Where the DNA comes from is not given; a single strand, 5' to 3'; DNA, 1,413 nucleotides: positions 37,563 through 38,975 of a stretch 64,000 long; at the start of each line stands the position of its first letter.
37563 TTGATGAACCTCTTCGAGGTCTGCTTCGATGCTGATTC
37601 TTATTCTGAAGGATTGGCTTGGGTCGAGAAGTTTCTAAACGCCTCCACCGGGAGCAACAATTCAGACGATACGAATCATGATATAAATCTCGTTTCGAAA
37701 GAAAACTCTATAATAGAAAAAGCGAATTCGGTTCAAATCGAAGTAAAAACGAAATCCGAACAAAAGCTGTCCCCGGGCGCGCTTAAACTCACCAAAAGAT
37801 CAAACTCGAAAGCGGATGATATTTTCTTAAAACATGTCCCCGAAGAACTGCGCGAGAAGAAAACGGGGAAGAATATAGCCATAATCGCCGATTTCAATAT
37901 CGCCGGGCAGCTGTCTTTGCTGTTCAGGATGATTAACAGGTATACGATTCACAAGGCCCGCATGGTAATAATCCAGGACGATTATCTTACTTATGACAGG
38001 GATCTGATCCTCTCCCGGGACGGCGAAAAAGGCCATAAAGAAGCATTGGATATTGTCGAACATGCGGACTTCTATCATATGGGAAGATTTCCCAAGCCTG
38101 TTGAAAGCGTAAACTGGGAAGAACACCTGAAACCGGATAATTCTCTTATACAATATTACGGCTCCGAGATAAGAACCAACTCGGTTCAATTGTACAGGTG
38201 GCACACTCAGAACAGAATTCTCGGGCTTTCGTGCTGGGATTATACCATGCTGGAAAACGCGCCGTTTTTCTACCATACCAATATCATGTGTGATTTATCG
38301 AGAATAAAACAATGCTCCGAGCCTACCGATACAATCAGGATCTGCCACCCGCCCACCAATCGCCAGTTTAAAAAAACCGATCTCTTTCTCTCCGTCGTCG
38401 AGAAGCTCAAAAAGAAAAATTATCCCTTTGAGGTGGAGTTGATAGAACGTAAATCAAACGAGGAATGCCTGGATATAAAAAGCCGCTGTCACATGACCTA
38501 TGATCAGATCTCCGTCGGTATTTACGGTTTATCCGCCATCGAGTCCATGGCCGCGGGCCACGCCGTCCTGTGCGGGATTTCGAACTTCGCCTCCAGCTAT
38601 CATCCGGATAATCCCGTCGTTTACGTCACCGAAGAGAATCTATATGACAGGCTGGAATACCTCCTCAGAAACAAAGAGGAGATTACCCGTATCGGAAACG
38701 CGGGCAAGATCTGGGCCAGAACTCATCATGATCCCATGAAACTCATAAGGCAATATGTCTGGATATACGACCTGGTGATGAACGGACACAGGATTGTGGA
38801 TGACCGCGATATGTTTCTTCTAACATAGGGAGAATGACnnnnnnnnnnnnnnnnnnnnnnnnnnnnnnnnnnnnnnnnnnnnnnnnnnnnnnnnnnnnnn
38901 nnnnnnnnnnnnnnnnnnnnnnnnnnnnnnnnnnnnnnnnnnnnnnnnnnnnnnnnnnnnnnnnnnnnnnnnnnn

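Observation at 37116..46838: Flagellin glycosylation island built from TPR-glycosyltransferase fusions and a minimal amino-sugar pathway, next to a Ser/Thr-rich giant flagellin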

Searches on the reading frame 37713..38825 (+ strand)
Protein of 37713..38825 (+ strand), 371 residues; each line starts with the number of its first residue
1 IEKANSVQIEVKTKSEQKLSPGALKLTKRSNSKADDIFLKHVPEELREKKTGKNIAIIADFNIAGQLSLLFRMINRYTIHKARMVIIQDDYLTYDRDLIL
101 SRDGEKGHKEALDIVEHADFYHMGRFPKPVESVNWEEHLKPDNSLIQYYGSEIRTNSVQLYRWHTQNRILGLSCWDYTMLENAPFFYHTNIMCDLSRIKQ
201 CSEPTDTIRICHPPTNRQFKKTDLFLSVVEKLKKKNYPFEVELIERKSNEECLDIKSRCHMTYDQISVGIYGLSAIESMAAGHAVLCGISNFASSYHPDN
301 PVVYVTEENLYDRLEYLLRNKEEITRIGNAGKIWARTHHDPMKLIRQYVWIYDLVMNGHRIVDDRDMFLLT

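Call 19: find_homologous_proteins(query=window:37713-38825:+, max_evalue=0.001)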
Query window:37713-38825:+ (371 aa): 82 proteins with E <= 0.001 among 1430 candidates.
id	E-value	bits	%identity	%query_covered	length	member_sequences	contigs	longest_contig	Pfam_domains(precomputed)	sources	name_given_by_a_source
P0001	8.8e-252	853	100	100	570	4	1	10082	PF13431.13,PF13414.13,PF13176.13,PF13428.13,PF13374.13,PF14559.13,PF13371.13,PF00515.35,PF13424.13,PF13432.13,PF13181.13,PF07719.24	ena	-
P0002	5.5e-227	771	89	100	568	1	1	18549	PF13431.13,PF13414.13,PF13176.13,PF13428.13,PF13374.13,PF14559.13,PF13371.13,PF00515.35,PF13424.13,PF13432.13,PF13181.13,PF07719.24,PF13174.13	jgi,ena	-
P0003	2.2e-226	769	88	100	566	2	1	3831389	PF13431.13,PF13414.13,PF13176.13,PF13428.13,PF13374.13,PF14559.13,PF13371.13,PF00515.35,PF13424.13,PF13432.13,PF13181.13,PF07719.24,PF13174.13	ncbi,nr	ncbi:MAG: tetratricopeptide repeat protein [Candidatus Zixiibacteriota bacterium]|nr:MAG: tetratrico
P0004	5.1e-222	755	87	99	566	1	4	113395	PF13431.13,PF13414.13,PF13176.13,PF13428.13,PF13374.13,PF14559.13,PF13371.13,PF00515.35,PF13424.13,PF13432.13,PF13181.13,PF07719.24,PF13174.13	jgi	-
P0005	1.2e-213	727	83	99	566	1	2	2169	PF13431.13,PF13414.13,PF13176.13,PF13428.13,PF13374.13,PF14559.13,PF13371.13,PF00515.35,PF13424.13,PF13432.13,PF13181.13,PF07719.24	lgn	-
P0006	6.9e-201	685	81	94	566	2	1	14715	PF13431.13,PF13414.13,PF13428.13,PF25064.2,PF13374.13,PF14559.13,PF13371.13,PF00515.35,PF12895.14,PF13424.13,PF13432.13,PF13181.13,PF07719.24,PF13174.13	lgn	-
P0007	1.1e-192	658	77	97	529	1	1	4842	PF14559.13,PF13431.13,PF13414.13,PF00515.35,PF13424.13,PF13432.13,PF13181.13,PF07719.24,PF13174.13,PF13374.13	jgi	jgi:tetratricopeptide (TPR) repeat protein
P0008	1.2e-176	605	71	96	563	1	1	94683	PF13431.13,PF23914.2,PF13414.13,PF13428.13,PF13374.13,PF14559.13,PF13371.13,PF00515.35,PF13424.13,PF13432.13,PF13181.13,PF07719.24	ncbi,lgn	-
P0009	7.7e-174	596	71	94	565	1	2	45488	PF13431.13,PF23914.2,PF13414.13,PF13176.13,PF13428.13,PF13374.13,PF14559.13,PF13371.13,PF00515.35,PF13424.13,PF13432.13,PF13181.13,PF07719.24,PF13174.13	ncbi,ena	-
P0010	2.5e-173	594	69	94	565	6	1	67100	PF13431.13,PF13414.13,PF13176.13,PF13428.13,PF25064.2,PF13374.13,PF14559.13,PF13371.13,PF00515.35,PF13424.13,PF13432.13,PF13181.13,PF07719.24,PF13174.13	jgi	jgi:tetratricopeptide (TPR) repeat protein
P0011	4.3e-173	594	69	95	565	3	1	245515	PF13431.13,PF23914.2,PF13414.13,PF13176.13,PF13428.13,PF25064.2,PF13374.13,PF14559.13,PF13371.13,PF00515.35,PF13424.13,PF13432.13,PF13181.13,PF14561.13,PF07719.24,PF13174.13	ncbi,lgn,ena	-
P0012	3.2e-172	591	69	94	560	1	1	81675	PF13431.13,PF13414.13,PF13176.13,PF13428.13,PF25064.2,PF13374.13,PF14559.13,PF13371.13,PF00515.35,PF13424.13,PF13432.13,PF13181.13,PF07719.24,PF13174.13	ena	-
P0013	4.4e-171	587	67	97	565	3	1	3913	PF13431.13,PF23914.2,PF13414.13,PF13176.13,PF13428.13,PF14559.13,PF13371.13,PF00515.35,PF13424.13,PF13432.13,PF13181.13,PF07719.24,PF13174.13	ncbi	-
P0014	2.0e-169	582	66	99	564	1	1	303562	PF14559.13,PF13431.13,PF13414.13,PF00515.35,PF12895.14,PF13424.13,PF13432.13,PF13428.13,PF13181.13,PF07719.24,PF13374.13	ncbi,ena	-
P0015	2.0e-167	575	69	92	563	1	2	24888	PF13431.13,PF23914.2,PF13414.13,PF13524.13,PF13176.13,PF13428.13,PF25064.2,PF14559.13,PF00515.35,PF13424.13,PF13432.13,PF13181.13,PF07719.24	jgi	jgi:tetratricopeptide (TPR) repeat protein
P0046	9.2e-132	458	56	93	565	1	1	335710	PF13431.13,PF23914.2,PF13414.13,PF13176.13,PF13428.13,PF13374.13,PF14559.13,PF13371.13,PF00515.35,PF13424.13,PF13432.13,PF13181.13,PF14561.13,PF07719.24,PF13174.13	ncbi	-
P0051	5.3e-131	455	55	92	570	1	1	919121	PF25063.1,PF13431.13,PF23914.2,PF13414.13,PF13176.13,PF13428.13,PF25064.2,PF13374.13,PF14559.13,PF13371.13,PF00515.35,PF12895.14,PF13424.13,PF13432.13,PF13181.13,PF07719.24,PF13174.13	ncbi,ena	-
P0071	4.9e-113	396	51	92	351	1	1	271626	-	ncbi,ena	-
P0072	3.5e-112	393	50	91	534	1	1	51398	PF13432.13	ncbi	ncbi:MAG: tetratricopeptide repeat protein [Planctomycetota bacterium]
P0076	9.5e-101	356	48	93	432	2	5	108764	-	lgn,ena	-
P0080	3.0e-88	315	45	86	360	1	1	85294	-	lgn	-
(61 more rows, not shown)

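Call 28: predict_structure(alignment_id=A1)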
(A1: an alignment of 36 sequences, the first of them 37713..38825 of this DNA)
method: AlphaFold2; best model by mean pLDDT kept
length: 371 residues; sequences in the alignment: 36
mean_pLDDT: 87.5   pTM: 0.84
mean pLDDT of the five models: 87.5, 87.2, 85.2, 85.0, 84.4
residues with pLDDT >= 90: 254; 70-90: 81; 50-70: 10; < 50: 26
segments of 3 or more residues with pLDDT < 50: 1-26
pLDDT, mean of each block of 10 residues (from residue 1): 39 39 47 85 96 96 90 97 93 78 93 96 92 93 91 86 94 79 78 94 94 84 95 96 88 95 87 93 95 88 97 98 98 96 94 94 92 80
secondary structure, 60 per line:
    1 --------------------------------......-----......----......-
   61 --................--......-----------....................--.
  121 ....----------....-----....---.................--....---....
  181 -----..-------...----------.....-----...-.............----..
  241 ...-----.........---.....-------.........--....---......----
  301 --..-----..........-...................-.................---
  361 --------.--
elements in order: H33-38 H44-49 E54-59 H63-77 E81-86 H100-117 E120-124 H135-138 E144-147 H151-167 E170-173 H177-180 E208-212 H222-234 E239-243 H249-257 E261-265 H273-281 E284-287 H291-296 H310-319 H321-339 H341-357

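Call 33: find_encoding_contigs(protein=P0072, flank=10000, max_places=2)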
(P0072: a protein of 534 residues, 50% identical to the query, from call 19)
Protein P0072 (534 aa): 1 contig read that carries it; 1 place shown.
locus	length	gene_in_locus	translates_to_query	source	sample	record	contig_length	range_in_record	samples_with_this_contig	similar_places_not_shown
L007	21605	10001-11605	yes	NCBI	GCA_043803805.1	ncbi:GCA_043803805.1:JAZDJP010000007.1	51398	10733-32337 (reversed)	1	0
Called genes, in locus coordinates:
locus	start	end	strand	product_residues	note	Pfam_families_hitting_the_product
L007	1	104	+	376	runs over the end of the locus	PF02119:FlgI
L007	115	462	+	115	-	PF10135:Rod-binding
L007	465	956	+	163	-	PF05130:FlgN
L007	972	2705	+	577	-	PF22638:FlgK_D1, PF06429:Flg_bbr_C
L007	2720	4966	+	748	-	PF00669:Flagellin_N, PF00700:Flagellin_C (weak)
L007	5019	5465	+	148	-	PF02623:FliW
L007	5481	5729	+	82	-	PF02599:CsrA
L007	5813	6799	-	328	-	PF08240:ADH_N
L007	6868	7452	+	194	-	PF01381:HTH_3 (faint)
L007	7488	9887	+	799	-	-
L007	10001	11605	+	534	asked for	PF13432:TPR_16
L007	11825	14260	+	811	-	PF00669:Flagellin_N, PF07196:Flagellin_IN (weak), PF00700:Flagellin_C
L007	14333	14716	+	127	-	PF03646:FlaG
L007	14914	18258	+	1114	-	PF02465:FliD_N, PF07196:Flagellin_IN (faint), PF07195:FliD_C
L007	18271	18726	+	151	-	PF02561:FliS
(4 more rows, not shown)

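Call 34: find_encoding_contigs(protein=P0071, flank=10000, max_places=2)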
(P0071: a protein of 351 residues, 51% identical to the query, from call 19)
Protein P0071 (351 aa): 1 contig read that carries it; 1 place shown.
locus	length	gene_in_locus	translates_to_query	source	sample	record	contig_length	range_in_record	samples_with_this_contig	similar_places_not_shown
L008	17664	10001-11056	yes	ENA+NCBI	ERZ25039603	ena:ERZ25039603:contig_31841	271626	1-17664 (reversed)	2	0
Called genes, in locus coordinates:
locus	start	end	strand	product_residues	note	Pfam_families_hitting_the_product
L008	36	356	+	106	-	PF13424:TPR_12 (faint), PF14559:TPR_19 (faint), PF07719:TPR_2 (weak), PF07721:TPR_4 (faint), PF13374:TPR_10 (faint), PF13428:TPR_14 (faint), PF00515:TPR_1 (faint), PF13432:TPR_16 (weak), +2 more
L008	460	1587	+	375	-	PF13414:TPR_11, PF00515:TPR_1, PF07719:TPR_2 (weak), PF13181:TPR_8 (weak), PF13414:TPR_11, PF13424:TPR_12, PF00515:TPR_1, PF13844:Glyco_transf_41, +14 more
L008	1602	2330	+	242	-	PF13844:Glyco_transf_41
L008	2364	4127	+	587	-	PF13432:TPR_16 (weak), PF14559:TPR_19 (weak), PF00515:TPR_1, PF25063:ARM_TT21_C, PF13424:TPR_12, PF13414:TPR_11, PF00515:TPR_1, PF07719:TPR_2, +37 more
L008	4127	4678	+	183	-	-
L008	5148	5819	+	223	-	-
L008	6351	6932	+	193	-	PF13844:Glyco_transf_41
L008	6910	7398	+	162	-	PF13844:Glyco_transf_41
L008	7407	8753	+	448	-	-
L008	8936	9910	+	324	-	PF13844:Glyco_transf_41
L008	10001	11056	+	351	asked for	-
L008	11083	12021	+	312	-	PF01073:3Beta_HSD, PF01370:Epimerase, PF02719:Polysacc_synt_2, PF13460:NAD_binding_10 (weak), PF16363:GDP_Man_Dehyd, PF04321:RmlD_sub_bind (weak), PF07993:NAD_binding_4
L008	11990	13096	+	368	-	PF00155:Aminotran_1_2, PF01041:DegT_DnrJ_EryC1, PF00266:Aminotran_5 (faint), PF01053:Cys_Met_Meta_PP (weak)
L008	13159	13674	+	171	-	PF25087:GMPPB_C (faint), PF25084:LbH_EIF2B (faint), PF00132:Hexapep (weak), PF14602:Hexapep_2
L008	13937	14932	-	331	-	PF01408:GFO_IDH_MocA, PF02894:GFO_IDH_MocA_C, PF22725:GFO_IDH_MocA_C3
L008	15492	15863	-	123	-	PF07309:FlaF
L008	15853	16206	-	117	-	PF07378:FlbT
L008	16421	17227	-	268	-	PF00669:Flagellin_N, PF00700:Flagellin_C (weak)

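Call 37: find_encoding_contigs(protein=P0051, flank=10000, max_places=1)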
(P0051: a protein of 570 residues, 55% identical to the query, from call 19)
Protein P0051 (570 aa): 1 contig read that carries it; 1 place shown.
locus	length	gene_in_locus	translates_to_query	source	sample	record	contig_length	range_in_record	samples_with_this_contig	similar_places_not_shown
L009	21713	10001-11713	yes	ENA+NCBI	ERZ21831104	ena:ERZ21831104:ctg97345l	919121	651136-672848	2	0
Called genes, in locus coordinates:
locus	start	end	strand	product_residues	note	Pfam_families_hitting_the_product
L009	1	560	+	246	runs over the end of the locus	PF00460:Flg_bb_rod (weak), PF22692:LlgE_F_G_D1, PF06429:Flg_bbr_C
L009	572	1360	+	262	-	PF00460:Flg_bb_rod, PF22692:LlgE_F_G_D1, PF06429:Flg_bbr_C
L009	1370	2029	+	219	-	PF13144:ChapFlgA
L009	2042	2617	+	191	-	PF02107:FlgH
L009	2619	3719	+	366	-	PF02119:FlgI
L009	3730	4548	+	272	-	PF10135:Rod-binding, PF01464:SLT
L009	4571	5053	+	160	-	PF05130:FlgN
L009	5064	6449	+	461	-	PF00460:Flg_bb_rod (weak), PF22638:FlgK_D1, PF06429:Flg_bbr_C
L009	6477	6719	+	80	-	PF02599:CsrA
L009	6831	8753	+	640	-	PF00669:Flagellin_N, PF07196:Flagellin_IN (faint), PF00700:Flagellin_C (weak)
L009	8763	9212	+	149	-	PF02623:FliW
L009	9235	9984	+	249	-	-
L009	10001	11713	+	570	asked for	PF23914:TPR_CcmH_CycH, PF12895:ANAPC3 (weak), PF13176:TPR_7 (weak), PF13432:TPR_16 (weak), PF00515:TPR_1, PF07719:TPR_2 (weak), PF13414:TPR_11, PF13424:TPR_12, +11 more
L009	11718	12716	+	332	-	PF01073:3Beta_HSD, PF01370:Epimerase, PF02719:Polysacc_synt_2, PF03435:Sacchrp_dh_NADP (faint), PF04321:RmlD_sub_bind, PF07993:NAD_binding_4, PF13460:NAD_binding_10, PF16363:GDP_Man_Dehyd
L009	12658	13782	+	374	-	PF00155:Aminotran_1_2, PF01041:DegT_DnrJ_EryC1, PF00266:Aminotran_5, PF01053:Cys_Met_Meta_PP (weak), PF01212:Beta_elim_lyase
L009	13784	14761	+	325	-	PF02911:Formyl_trans_C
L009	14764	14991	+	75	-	-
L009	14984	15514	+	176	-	PF25087:GMPPB_C (faint), PF00132:Hexapep (faint), PF25084:LbH_EIF2B (weak), PF14602:Hexapep_2 (weak)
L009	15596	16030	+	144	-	-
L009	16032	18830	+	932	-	PF13432:TPR_16 (weak), PF14559:TPR_19 (weak), PF00515:TPR_1, PF13181:TPR_8 (weak), PF00535:Glycos_transf_2, PF13424:TPR_12 (weak), PF13432:TPR_16, PF13432:TPR_16, +24 more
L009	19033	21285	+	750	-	PF00669:Flagellin_N, PF00700:Flagellin_C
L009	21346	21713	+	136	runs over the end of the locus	PF03646:FlaG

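Call 53: search_protein_families(library=pfam, proteins=[L009:13784-14761:+, L009:14764-14991:+, L009:15596-16030:+], max_evalue=0.0001)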
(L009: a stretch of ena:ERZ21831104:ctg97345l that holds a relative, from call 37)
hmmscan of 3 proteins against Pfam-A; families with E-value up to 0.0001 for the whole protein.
L009:13784-14761:+ (325 aa): 1 family
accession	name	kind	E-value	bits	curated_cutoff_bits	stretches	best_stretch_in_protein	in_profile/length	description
PF02911.23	Formyl_trans_C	-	1.7e-17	63.9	21.1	1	203-299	5-96/100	Formyl transferase, C-terminal domain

L009:14764-14991:+ (75 aa): 0 families

L009:15596-16030:+ (144 aa): 0 families

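Call 56: find_encoding_contigs(protein=P0080, flank=9000, max_places=1)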
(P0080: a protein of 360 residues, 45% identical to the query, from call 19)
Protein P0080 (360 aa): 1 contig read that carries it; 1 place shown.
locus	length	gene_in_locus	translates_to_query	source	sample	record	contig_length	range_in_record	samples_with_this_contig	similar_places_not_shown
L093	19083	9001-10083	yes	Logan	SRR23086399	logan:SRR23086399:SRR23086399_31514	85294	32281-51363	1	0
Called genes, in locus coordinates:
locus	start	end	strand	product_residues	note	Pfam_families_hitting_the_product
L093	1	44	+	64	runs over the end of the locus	-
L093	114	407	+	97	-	-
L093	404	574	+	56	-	-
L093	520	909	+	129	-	-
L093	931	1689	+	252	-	-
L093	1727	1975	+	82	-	-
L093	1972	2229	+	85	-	-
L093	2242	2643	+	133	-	PF18894:PhageMetallopep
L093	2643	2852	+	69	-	-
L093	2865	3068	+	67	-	-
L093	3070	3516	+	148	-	PF05014:Nuc_deoxyrib_tr (weak), PF15891:Nuc_deoxyri_tr2 (faint)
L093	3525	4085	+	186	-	PF01327:Pep_deformylase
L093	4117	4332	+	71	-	-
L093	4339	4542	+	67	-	-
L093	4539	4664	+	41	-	-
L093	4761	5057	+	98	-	-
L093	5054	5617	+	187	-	PF22769:DCD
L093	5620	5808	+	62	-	-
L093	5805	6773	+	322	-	PF00534:Glycos_transf_1, PF13692:Glyco_trans_1_4 (weak)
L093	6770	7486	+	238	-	PF00149:Metallophos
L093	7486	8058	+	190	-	-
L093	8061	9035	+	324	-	PF01073:3Beta_HSD, PF01370:Epimerase, PF02719:Polysacc_synt_2, PF04321:RmlD_sub_bind, PF13460:NAD_binding_10 (weak), PF16363:GDP_Man_Dehyd, PF07993:NAD_binding_4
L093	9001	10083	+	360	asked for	-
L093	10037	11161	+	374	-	PF00155:Aminotran_1_2, PF01041:DegT_DnrJ_EryC1, PF01053:Cys_Met_Meta_PP (weak)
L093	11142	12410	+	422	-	-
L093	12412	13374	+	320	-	PF25084:LbH_EIF2B, PF25087:GMPPB_C (faint), PF00132:Hexapep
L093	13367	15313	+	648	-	PF17975:RNR_Alpha, PF21995:RNR-II_ins_dom, PF02867:Ribonuc_red_lgC (faint)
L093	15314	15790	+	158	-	-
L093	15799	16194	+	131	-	-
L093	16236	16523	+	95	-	-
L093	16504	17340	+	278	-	PF01966:HD (weak)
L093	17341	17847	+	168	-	-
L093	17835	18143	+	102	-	PF01844:HNH, PF14279:HNH_5 (weak)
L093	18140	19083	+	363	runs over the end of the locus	-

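Call 57: find_encoding_contigs(protein=P0076, flank=9000, max_places=1)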
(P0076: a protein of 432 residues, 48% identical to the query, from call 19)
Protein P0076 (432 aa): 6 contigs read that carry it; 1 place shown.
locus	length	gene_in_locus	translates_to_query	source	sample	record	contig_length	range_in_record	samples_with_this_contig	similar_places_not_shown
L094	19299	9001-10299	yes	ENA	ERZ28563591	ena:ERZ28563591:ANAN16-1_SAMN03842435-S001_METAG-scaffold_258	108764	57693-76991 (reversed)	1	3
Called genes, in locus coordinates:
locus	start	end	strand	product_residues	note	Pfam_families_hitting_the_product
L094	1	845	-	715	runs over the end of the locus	-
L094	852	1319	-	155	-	-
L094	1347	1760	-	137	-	-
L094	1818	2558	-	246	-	-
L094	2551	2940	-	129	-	-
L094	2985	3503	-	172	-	-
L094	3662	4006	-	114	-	-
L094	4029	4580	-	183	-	PF25087:GMPPB_C (faint), PF25084:LbH_EIF2B (faint), PF00132:Hexapep, PF14602:Hexapep_2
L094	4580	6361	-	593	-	PF13522:GATase_6, PF13537:GATase_7, PF00733:Asn_synthase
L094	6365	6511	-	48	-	-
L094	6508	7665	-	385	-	PF01041:DegT_DnrJ_EryC1, PF00155:Aminotran_1_2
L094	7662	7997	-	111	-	-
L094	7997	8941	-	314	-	PF01073:3Beta_HSD, PF01370:Epimerase, PF02719:Polysacc_synt_2, PF04321:RmlD_sub_bind, PF05368:NmrA (weak), PF16363:GDP_Man_Dehyd, PF13460:NAD_binding_10, PF07993:NAD_binding_4 (weak)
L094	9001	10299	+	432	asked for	-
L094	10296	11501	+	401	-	-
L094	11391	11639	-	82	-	-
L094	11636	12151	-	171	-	-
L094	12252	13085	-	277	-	-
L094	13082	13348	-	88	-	-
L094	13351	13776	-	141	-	-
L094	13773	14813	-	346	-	-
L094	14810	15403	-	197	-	-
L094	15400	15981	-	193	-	-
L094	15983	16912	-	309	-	-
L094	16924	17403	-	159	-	-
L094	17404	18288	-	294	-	-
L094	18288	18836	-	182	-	-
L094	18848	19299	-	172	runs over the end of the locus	-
